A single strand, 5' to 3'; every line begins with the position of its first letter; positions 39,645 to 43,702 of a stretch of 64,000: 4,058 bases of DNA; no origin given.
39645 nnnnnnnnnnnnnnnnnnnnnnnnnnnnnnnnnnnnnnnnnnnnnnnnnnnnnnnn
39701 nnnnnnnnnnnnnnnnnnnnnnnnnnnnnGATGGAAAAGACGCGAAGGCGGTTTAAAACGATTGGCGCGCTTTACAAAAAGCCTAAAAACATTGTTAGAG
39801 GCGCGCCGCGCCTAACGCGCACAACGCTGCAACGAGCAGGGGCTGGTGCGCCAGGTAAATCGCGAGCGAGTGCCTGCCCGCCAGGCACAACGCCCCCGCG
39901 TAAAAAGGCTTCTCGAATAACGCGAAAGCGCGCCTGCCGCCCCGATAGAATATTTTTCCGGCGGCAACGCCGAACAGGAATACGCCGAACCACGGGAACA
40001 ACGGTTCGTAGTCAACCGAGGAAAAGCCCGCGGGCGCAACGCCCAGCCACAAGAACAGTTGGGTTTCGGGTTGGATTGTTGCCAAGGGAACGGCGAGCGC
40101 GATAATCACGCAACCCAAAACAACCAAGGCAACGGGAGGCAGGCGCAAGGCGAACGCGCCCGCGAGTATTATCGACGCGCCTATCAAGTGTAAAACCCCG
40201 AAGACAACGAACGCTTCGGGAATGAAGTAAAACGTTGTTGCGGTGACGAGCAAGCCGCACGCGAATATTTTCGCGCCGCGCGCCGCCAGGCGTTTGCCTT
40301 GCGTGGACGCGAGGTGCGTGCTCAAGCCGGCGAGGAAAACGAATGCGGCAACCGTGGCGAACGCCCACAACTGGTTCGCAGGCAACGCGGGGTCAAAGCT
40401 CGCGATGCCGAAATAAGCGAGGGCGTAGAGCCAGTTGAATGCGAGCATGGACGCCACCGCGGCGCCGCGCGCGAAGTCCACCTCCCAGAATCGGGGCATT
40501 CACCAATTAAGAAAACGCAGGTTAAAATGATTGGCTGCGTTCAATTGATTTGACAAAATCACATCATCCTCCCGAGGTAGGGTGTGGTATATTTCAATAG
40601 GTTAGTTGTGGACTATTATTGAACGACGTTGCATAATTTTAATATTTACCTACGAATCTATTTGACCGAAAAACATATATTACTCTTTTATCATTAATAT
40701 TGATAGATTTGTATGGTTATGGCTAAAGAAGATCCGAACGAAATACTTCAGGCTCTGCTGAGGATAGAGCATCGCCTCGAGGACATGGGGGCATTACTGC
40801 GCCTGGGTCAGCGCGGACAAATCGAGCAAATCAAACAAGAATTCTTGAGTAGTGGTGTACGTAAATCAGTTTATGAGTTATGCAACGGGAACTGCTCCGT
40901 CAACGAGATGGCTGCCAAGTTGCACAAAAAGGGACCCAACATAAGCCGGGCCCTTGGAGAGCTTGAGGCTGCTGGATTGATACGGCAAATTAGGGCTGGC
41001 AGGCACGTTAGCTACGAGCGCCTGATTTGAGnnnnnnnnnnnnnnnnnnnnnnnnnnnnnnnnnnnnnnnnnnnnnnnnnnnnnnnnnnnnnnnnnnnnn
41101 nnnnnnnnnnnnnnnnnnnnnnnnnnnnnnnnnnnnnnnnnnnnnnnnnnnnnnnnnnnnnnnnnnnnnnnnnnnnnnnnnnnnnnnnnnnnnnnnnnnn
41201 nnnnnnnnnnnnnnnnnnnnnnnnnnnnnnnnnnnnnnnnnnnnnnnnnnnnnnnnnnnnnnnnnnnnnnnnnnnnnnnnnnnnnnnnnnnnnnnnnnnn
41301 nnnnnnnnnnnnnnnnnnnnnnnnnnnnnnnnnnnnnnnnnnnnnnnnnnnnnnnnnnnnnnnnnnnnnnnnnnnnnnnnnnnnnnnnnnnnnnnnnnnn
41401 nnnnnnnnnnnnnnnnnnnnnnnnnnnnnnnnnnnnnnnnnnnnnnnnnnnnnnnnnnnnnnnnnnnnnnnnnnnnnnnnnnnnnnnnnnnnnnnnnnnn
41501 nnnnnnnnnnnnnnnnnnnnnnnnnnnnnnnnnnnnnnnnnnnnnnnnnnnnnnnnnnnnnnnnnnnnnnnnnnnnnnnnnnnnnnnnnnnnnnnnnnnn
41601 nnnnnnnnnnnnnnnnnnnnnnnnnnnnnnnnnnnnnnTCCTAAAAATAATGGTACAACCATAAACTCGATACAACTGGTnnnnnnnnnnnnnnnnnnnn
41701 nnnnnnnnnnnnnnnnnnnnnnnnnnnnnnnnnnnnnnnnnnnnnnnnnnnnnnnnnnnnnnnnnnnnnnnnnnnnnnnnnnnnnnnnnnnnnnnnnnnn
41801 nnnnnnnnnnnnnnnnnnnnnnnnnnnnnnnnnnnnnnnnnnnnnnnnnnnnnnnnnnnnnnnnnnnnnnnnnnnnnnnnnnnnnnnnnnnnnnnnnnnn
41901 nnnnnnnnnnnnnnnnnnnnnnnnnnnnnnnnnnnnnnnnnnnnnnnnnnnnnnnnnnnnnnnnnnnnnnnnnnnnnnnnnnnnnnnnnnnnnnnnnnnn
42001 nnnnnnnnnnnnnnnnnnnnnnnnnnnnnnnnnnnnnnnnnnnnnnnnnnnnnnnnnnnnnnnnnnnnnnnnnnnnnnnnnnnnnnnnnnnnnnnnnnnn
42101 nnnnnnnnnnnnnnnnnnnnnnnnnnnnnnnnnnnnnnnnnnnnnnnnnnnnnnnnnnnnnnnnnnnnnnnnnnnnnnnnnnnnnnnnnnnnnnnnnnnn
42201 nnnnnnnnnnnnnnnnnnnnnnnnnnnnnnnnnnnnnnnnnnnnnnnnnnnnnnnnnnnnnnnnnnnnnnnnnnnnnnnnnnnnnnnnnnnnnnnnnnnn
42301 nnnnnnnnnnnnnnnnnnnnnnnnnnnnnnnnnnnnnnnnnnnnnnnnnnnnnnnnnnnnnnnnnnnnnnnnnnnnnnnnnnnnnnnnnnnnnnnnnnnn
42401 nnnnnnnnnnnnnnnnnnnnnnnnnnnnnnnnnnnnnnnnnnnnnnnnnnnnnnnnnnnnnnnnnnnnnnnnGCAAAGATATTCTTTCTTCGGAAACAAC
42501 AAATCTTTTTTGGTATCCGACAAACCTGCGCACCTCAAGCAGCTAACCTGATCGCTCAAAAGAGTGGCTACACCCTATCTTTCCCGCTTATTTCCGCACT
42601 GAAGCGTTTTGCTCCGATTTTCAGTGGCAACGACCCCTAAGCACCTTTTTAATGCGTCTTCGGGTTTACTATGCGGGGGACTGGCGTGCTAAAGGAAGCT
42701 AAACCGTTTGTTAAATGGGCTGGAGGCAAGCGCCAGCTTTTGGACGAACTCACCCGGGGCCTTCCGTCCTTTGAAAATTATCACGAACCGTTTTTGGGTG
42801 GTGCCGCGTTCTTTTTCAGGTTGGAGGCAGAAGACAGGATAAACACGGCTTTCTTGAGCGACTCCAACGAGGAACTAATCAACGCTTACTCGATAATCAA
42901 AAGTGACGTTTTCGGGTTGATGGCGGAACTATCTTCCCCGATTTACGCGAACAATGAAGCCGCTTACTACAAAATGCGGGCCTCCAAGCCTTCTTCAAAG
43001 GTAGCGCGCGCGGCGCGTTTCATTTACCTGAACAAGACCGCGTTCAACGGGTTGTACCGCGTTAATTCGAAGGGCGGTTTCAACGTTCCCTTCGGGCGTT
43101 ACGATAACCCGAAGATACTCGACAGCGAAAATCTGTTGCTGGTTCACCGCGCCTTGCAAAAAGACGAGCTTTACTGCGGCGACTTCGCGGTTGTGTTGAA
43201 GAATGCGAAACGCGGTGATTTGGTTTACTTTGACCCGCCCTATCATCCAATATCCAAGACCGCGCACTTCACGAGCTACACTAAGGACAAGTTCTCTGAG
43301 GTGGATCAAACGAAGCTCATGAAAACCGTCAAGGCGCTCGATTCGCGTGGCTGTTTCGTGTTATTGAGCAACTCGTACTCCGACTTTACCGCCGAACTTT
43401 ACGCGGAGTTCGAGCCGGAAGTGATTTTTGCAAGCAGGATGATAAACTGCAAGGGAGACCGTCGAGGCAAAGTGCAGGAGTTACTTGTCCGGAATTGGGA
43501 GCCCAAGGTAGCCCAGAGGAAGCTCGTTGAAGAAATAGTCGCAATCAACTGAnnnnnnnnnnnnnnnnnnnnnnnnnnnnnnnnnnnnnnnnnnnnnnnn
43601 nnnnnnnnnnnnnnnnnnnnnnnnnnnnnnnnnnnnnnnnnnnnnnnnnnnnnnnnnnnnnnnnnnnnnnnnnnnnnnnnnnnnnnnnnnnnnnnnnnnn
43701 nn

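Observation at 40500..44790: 4.2-kb low-GC island bounded by 17-bp imperfect direct repeats, carrying an HTH array, an HTH-HEPN gene and a Dam-type R-M pair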

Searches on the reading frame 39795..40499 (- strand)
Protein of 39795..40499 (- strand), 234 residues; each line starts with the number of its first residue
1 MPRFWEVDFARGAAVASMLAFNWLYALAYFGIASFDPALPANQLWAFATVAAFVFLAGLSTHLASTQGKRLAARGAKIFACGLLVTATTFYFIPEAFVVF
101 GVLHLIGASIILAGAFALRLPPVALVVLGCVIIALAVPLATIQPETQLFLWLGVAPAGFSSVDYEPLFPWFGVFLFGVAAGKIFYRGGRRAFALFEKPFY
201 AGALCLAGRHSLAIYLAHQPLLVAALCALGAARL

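Call 11: find_encoding_contigs(protein=window:39795-40499:-, flank=10000, max_places=10)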
Protein window:39795-40499:- (234 aa): 3 contigs read that carry it; 2 places shown.
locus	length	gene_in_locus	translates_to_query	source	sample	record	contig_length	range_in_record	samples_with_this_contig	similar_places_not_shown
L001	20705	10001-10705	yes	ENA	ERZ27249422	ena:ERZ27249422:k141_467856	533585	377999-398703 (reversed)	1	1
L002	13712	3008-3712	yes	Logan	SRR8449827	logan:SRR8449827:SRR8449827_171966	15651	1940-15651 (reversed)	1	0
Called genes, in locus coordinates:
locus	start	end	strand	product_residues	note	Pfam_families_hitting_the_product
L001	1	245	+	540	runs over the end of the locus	PF03483:B3_4, PF03484:B5, PF17759:tRNA_synthFbeta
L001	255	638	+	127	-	PF06397:Desulfoferrod_N, PF01880:Desulfoferrodox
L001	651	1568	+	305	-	-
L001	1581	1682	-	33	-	-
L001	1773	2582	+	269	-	PF01040:UbiA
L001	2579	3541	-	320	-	PF01699:Na_Ca_ex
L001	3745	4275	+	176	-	-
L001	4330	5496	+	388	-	PF13646:HEAT_2, PF13513:HEAT_EZ (faint), PF02985:HEAT (faint), PF13646:HEAT_2 (weak)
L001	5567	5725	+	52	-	-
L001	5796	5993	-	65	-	-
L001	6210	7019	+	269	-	-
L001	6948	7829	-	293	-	PF02086:MethyltransfD12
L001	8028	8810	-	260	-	PF18731:HEPN_Swt1 (faint)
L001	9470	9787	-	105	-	PF12802:MarR_2 (weak)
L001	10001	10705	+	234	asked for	PF07786:HGSNAT_cat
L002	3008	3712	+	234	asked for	PF07786:HGSNAT_cat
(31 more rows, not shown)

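Call 12: find_related_loci(query=window:39795-40499:-, collection=genome_contigs, flank=10000)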
Query window:39795-40499:- (234 aa) in genome_contigs; peptide patterns used: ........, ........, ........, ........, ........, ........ (x = any residue, [..] = any of these).
131 stretches matched a pattern; 57 encode a relative of the query (tblastn E <= 1e-3); 57 distinct loci.
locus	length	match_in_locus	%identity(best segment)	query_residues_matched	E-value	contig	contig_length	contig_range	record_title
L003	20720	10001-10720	40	3-234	1e-43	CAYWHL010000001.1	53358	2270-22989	MAG TPA_asm: uncultured Methanoregula sp. isolate SRP178699_co1_135 genome assembly, contig: NODE_534_length_53358_cov_5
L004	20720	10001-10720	40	3-234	9e-44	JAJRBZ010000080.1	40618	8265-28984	MAG: Methanoregula sp. isolate OWC_0051 OWC_0051_k121_13102925, whole genome shotgun sequence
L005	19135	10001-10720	39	3-234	7e-43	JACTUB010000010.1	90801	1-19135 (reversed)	MAG: Methanoregulaceae archaeon isolate SPRUCE.2016.20.metabat2.79 SPRUCE.2016.20_scaffold_198, whole genome shotgun seq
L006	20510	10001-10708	38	2-229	8e-43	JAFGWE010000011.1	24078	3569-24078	MAG: Methanomicrobiaceae archaeon isolate ZodW_Metabat.227 k87_5189381, whole genome shotgun sequence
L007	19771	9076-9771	41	1-232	4e-43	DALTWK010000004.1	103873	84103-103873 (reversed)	MAG TPA_asm: Methanocorpusculum sp. isolate HAC006.3 NODE_58_length_103873_cov_72.2274, whole genome shotgun sequence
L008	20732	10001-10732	42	2-222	7e-42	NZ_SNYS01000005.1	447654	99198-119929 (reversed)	Methanimicrococcus blatticola strain DSM 13328 Ga0215689_101, whole genome shotgun sequence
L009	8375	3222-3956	41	3-224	5e-42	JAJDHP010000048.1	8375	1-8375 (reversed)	Methanimicrococcus sp. OttesenSCG-928-J09 AH-928-J09_NODE_48, whole genome shotgun sequence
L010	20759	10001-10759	38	3-232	3e-41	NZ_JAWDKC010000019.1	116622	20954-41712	Methanimicrococcus hacksteinii strain At1 MmiAt1_19, whole genome shotgun sequence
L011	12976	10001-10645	37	3-226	5e-41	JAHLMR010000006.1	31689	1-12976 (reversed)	MAG: Candidatus Aenigmatarchaeota archaeon isolate DRTY-6_2_bin_215 NODE_6_length_31689_cov_72.7122, whole genome shotgu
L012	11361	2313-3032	38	2-229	2e-40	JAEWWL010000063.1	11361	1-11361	MAG: Methanobacteriota archaeon isolate OH_SDB_97 k127_1108974, whole genome shotgun sequence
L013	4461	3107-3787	42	3-221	5e-40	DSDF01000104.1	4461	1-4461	MAG TPA_asm: Methanoculleus sp. isolate SpSt-1212 Ga0129302_1013113, whole genome shotgun sequence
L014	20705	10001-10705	38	3-229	1e-39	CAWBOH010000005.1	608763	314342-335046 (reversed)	MAG: uncultured Methanoregulaceae archaeon isolate MFD04716.bin.2.55 genome assembly, contig: contig_4478, whole genome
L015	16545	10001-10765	38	3-234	5e-39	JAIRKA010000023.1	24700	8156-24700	MAG: Methanosarcinales archaeon isolate Ast373_bin29 k119_1547662, whole genome shotgun sequence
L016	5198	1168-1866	42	2-226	4e-39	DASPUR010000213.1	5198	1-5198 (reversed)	MAG TPA_asm: Methanoregula sp. isolate SMAG_U12308 k141_265567, whole genome shotgun sequence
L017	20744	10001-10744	37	3-227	3e-39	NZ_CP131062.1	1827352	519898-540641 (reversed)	Methanimicrococcus stummii strain Es2 chromosome, complete genome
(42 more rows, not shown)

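Call 24: find_related_loci(query=window:39795-40499:-, collection=metagenome_contigs, flank=10000)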
Query window:39795-40499:- (234 aa) in metagenome_contigs; peptide patterns used: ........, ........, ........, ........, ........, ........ (x = any residue, [..] = any of these).
116 stretches matched a pattern; 47 encode a relative of the query (tblastn E <= 1e-3); 47 distinct loci.
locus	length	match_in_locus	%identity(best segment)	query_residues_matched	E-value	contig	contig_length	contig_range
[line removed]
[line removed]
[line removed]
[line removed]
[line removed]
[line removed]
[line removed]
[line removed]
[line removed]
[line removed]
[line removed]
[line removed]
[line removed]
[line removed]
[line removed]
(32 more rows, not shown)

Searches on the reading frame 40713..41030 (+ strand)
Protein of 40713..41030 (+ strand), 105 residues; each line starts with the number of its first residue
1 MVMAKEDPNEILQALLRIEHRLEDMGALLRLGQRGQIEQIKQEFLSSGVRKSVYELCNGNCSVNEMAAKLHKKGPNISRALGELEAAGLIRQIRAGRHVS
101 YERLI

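Call 7: search_protein_families(library=pfam, proteins=[window:40713-41030:+], max_evalue=0.1)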
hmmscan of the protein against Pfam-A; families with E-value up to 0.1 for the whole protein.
window:40713-41030:+ (105 aa): 11 families
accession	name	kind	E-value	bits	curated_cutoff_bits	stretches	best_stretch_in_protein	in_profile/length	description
PF12802.13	MarR_2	-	2.7e-06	27.9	27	1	59-97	18-57/61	MarR family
PF12840.13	HTH_20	-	4e-05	23.9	27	1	45-92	1-50/51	Helix-turn-helix domain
PF01022.26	HTH_5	-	4.9e-05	23.6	22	1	53-91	8-46/47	Bacterial regulatory protein, arsR family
PF01047.28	MarR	-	5.1e-05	23.5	24.6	1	58-91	15-48/59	MarR family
PF25212.1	HVO_A0114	-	0.00017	21.7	27.6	1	59-102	35-82/84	HVO_A0114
PF13412.12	HTH_24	-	0.00018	21.5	21.9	1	58-91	15-48/48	Winged helix-turn-helix DNA-binding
PF13545.12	HTH_Crp_2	-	0.0015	18.9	27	1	57-97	19-57/70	Crp-like helix-turn-helix domain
PF01978.25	TrmB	-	0.012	15.9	25.6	1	56-97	18-59/68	Sugar-specific transcriptional regulator TrmB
PF24034.1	DUF7343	-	0.017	15.4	27.6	1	75-97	33-55/62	Domain of unknown function (DUF7343)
PF07848.18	PaaX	-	0.022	15.4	24.8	0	76-102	39-65/70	PaaX-like protein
PF09339.16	HTH_IclR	-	0.038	14.2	22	1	58-92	16-50/52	IclR helix-turn-helix domain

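Call 8: search_protein_families(library=padloc, proteins=[window:40713-41030:+], max_evalue=0.1)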
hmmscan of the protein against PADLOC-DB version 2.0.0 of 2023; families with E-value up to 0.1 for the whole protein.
window:40713-41030:+ (105 aa): 12 families
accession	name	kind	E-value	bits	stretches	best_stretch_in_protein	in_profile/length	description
PDLC01434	CasR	-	7.2e-07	27.2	1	45-105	126-186/191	"CAS-I,CAS-II,CAS-III,CAS-IV,CAS-V,CAS-VI; associated_signaling"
PDLC01438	Csa3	-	5.2e-06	24.7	1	39-103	137-200/305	"CAS-I,CAS-II,CAS-III,CAS-IV,CAS-V,CAS-VI; associated_signaling"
PDLC01268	CasR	-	3.2e-05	22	1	45-100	122-175/179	"CAS-I,CAS-II,CAS-III,CAS-IV,CAS-V,CAS-VI; associated_signaling"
PDLC01879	CARF3--CARF_TM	-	0.00021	19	1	51-101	168-207/222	-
PDLC03963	SoFic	-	0.002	15.6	1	39-102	284-352/361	-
PDLC01875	CARF3--CARF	-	0.0021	15.8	1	44-101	143-201/219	-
PDLC01720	Csa3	-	0.0023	16.5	1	45-99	44-84/118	Csa3_1_CAS-I-II-III-IV-V-VI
PDLC01044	Csa3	-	0.0023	15.8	1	53-94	142-181/194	Type I-A associated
PDLC01848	CARF3--CARF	-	0.0048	14.6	1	48-94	138-183/197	-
PDLC04368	PDC-M05A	-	0.0054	14.6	1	58-102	27-71/201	-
PDLC01850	CARF3--CARF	-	0.017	13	1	33-100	132-199/209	-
PDLC01852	CARF3--CARF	-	0.023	12.6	1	58-97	155-194/208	-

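Call 26: search_protein_families(library=ncbifam, proteins=[window:40713-41030:+], max_evalue=0.1)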
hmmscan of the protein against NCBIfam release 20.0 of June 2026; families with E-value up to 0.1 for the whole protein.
window:40713-41030:+ (105 aa): 13 families
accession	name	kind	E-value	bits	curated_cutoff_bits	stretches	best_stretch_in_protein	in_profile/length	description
NF033788.1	HTH_metalloreg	subfamily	1.8e-09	37.3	55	1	52-102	16-67/77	metalloregulator ArsR/SmtB family transcription factor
NF033789.1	repress_SdpR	subfamily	2.9e-05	23.9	100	1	45-102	5-63/79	autorepressor SdpR family transcription factor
TIGR01884.1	cas_HTH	subfamily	3.8e-05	23.2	60.2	1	55-102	150-199/202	CRISPR-associated CARF protein Csa3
NF040642.1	sulf_sens_BigR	equivalog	0.0011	19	155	1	53-101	26-74/95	sulfite-sensing transcriptional repressor BigR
NF045593.1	bilirub_TF_BilQ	equivalog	0.0021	17.8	125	1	53-95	37-79/135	bilirubin utilization transcriptional regulator BilQ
NF007528.0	PRK10141.1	subfamily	0.0033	17.3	97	1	58-102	28-72/117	metalloregulator ArsR/SmtB family transcription factor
NF053606.1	Sta1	subfamily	0.0048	17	80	1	58-95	32-69/100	Sta1 family transcriptional regulator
NF047906.1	CdPbTransRegCmtR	equivalog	0.0097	15.8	150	1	55-102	29-76/104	Cd(II)/Pb(II)-sensing metalloregulatory transcriptional regulator CmtR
NF053730.1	TransRegRv1152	equivalog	0.012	15.5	170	1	36-92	17-72/120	Rv1152 family transcriptional regulator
NF006811.0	PRK09333.1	equivalog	0.013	15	156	1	73-101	94-122/150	30S ribosomal protein S19e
TIGR03975.1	rSAM_ocin_1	subfamily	0.016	13.7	281.85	1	40-93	543-597/606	RiPP maturation radical SAM C-methyltransferase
NF040939.2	trans_reg_lrs14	equivalog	0.052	13.6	90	0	58-95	32-71/103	Lrs14 family HTH-type transcriptional regulator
NF041397.1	TranRegGlpR_Halo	equivalog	0.055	13.1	300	1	58-96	17-55/253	HTH-type transcriptional regulator GlpR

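Call 27: search_protein_families(library=phrogs, proteins=[window:40713-41030:+], max_evalue=0.1)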
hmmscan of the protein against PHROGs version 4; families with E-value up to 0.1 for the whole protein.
window:40713-41030:+ (105 aa): 3 families
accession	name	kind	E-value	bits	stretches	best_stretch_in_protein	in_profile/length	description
phrog_1368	-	transcription regulation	0.00016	22.4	1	62-99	29-66/101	transcriptional regulator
phrog_2440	-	transcription regulation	0.019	15.8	1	59-96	42-81/126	transcriptional regulator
phrog_11214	-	unknown function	0.043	14.8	1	59-100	64-109/123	-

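Call 97: search_protein_families(library=pfam, alignment_id=A3, max_evalue=0.01)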
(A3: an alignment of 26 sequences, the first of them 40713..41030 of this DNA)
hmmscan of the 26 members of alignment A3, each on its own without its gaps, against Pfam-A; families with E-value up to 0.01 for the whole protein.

A. member 1, window:40713-41030:+ (105 aa): 7 families
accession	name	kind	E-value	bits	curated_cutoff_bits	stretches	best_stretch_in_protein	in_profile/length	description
PF12802.13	MarR_2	-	2.7e-06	27.9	27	1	59-97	18-57/61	MarR family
PF12840.13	HTH_20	-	4e-05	23.9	27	1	45-92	1-50/51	Helix-turn-helix domain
PF01022.26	HTH_5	-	4.9e-05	23.6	22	1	53-91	8-46/47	Bacterial regulatory protein, arsR family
PF01047.28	MarR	-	5.1e-05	23.5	24.6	1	58-91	15-48/59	MarR family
PF25212.1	HVO_A0114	-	0.00017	21.7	27.6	1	59-102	35-82/84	HVO_A0114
PF13412.12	HTH_24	-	0.00018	21.5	21.9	1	58-91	15-48/48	Winged helix-turn-helix DNA-binding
PF13545.12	HTH_Crp_2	-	0.0015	18.9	27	1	57-97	19-57/70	Crp-like helix-turn-helix domain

B. families by the number of members that match (of 26 scanned): 24 families
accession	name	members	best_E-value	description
PF08281.18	Sigma70_r4_2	6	7.3e-06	Sigma-70, region 4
PF13384.12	HTH_23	4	0.00096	Homeodomain-like domain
PF12802.13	MarR_2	3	2.7e-06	MarR family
PF13545.12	HTH_Crp_2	3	4.1e-05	Crp-like helix-turn-helix domain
PF13412.12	HTH_24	3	0.00018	Winged helix-turn-helix DNA-binding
PF01022.26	HTH_5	2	4.9e-05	Bacterial regulatory protein, arsR family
PF01047.28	MarR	2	5.1e-05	MarR family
PF16221.11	HTH_47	2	0.00024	winged helix-turn-helix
PF24034.1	DUF7343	2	0.0004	Domain of unknown function (DUF7343)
PF13518.12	HTH_28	2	0.0067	Helix-turn-helix domain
PF16509.11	KORA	1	3.6e-05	TrfB plasmid transcriptional repressor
PF12840.13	HTH_20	1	4e-05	Helix-turn-helix domain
PF25212.1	HVO_A0114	1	0.00017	HVO_A0114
PF22943.2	HTH_68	1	0.00054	Putative helix-turn-helix domain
PF19610.4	DUF6115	1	0.00082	Family of unknown function (DUF6115)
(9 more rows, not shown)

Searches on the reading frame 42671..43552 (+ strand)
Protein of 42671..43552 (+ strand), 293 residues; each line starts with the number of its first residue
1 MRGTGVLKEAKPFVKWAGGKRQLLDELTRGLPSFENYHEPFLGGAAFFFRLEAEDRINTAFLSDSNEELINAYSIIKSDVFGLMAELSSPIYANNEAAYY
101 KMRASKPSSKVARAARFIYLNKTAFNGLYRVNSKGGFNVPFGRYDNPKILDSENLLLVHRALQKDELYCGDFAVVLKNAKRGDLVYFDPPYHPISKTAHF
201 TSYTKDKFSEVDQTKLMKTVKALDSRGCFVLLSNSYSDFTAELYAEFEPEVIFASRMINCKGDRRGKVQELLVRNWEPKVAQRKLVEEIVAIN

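Call 7: search_protein_families(library=pfam, proteins=[window:42671-43552:+], max_evalue=0.1)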
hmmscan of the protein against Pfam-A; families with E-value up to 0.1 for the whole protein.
window:42671-43552:+ (293 aa): 1 family
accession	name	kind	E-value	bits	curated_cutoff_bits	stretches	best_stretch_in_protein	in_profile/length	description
PF02086.21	MethyltransfD12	-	1.6e-56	192.3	22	1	16-248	1-243/253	D12 class N6 adenine-specific DNA methyltransferase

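Call 8: search_protein_families(library=padloc, proteins=[window:42671-43552:+], max_evalue=0.1)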
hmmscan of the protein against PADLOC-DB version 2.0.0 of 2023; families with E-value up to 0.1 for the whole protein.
window:42671-43552:+ (293 aa): 22 families
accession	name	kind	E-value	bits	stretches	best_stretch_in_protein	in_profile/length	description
PDLC03294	MTase_II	-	1.9e-95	317.6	1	9-276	3-271/272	Type II methyltransferase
PDLC03735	oMTase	-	2.9e-85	284.1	1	9-277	6-283/284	orphan methyltransferase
PDLC03261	MTase_II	-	1.8e-72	242.6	1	9-280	23-290/643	Type II methyltransferase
PDLC03729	oMTase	-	1.5e-65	219.5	1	8-273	2-266/275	orphan methyltransferase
PDLC03266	MTase_II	-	3e-61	205.4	1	10-276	14-284/285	Type II methyltransferase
PDLC03247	MTase_II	-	2.1e-27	94.1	1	13-281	5-270/282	Type II methyltransferase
PDLC03344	MTase_II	-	1.2e-25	88.2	1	11-156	4-152/154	Type II methyltransferase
PDLC03264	MTase_II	-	3.7e-20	70.4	1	12-248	13-255/306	Type II methyltransferase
PDLC03383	MTase_II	-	4.1e-20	70.4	2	92-235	121-261/318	Type II methyltransferase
PDLC03253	MTase_II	-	4.3e-17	60.7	1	10-195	3-184/253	Type II methyltransferase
PDLC03349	MTase_II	-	1.7e-13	48.4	2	112-226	191-305/374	Type II methyltransferase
PDLC03302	MTase_II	-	2.5e-12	44.3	1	13-197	362-548/626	Type II methyltransferase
PDLC03244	MTase_II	-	6.4e-12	43.2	1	13-234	30-248/295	Type II methyltransferase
PDLC03717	oMTase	-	9.3e-12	42.9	1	14-277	6-267/285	orphan methyltransferase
PDLC03287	MTase_II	-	3.4e-10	37.4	1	16-276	369-641/646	Type II methyltransferase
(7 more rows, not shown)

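Call 26: search_protein_families(library=ncbifam, proteins=[window:42671-43552:+], max_evalue=0.1)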
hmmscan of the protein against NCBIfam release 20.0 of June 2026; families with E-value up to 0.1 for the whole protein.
window:42671-43552:+ (293 aa): 3 families
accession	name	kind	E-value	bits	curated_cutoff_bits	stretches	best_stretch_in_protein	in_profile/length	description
TIGR00571.1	dam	subfamily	2.7e-84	283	114.85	1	11-275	2-267/267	Dam family site-specific DNA-(adenine-N6)-methyltransferase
NF008152.0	PRK10904.1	equivalog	1.3e-53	182.2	441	1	8-273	2-266/271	adenine-specific DNA-methyltransferase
NF002575.0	PRK02227.1-3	equivalog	0.0055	16.5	304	1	205-276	158-228/233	(5-formylfuran-3-yl)methyl phosphate synthase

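Call 27: search_protein_families(library=phrogs, proteins=[window:42671-43552:+], max_evalue=0.1)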
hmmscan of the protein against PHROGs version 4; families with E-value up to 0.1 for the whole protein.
window:42671-43552:+ (293 aa): 7 families
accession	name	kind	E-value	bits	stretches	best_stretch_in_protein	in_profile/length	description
phrog_56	-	other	6.5e-66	224.9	1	10-283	61-330/647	DNA methyltransferase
phrog_116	-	other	3.8e-44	152.1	1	10-272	510-774/779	DNA methyltransferase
phrog_26700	-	unknown function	5.8e-42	144.9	1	11-287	7-287/552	-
phrog_1996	-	other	3.9e-17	63.6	1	153-278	25-143/150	DNA methyltransferase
phrog_13242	-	unknown function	1.5e-12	48.3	1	18-210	33-216/450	-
phrog_23217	-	unknown function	0.0029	18.8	1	13-50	6-43/109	-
phrog_27806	-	other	0.04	13.2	0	159-203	224-268/798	DNA methyltransferase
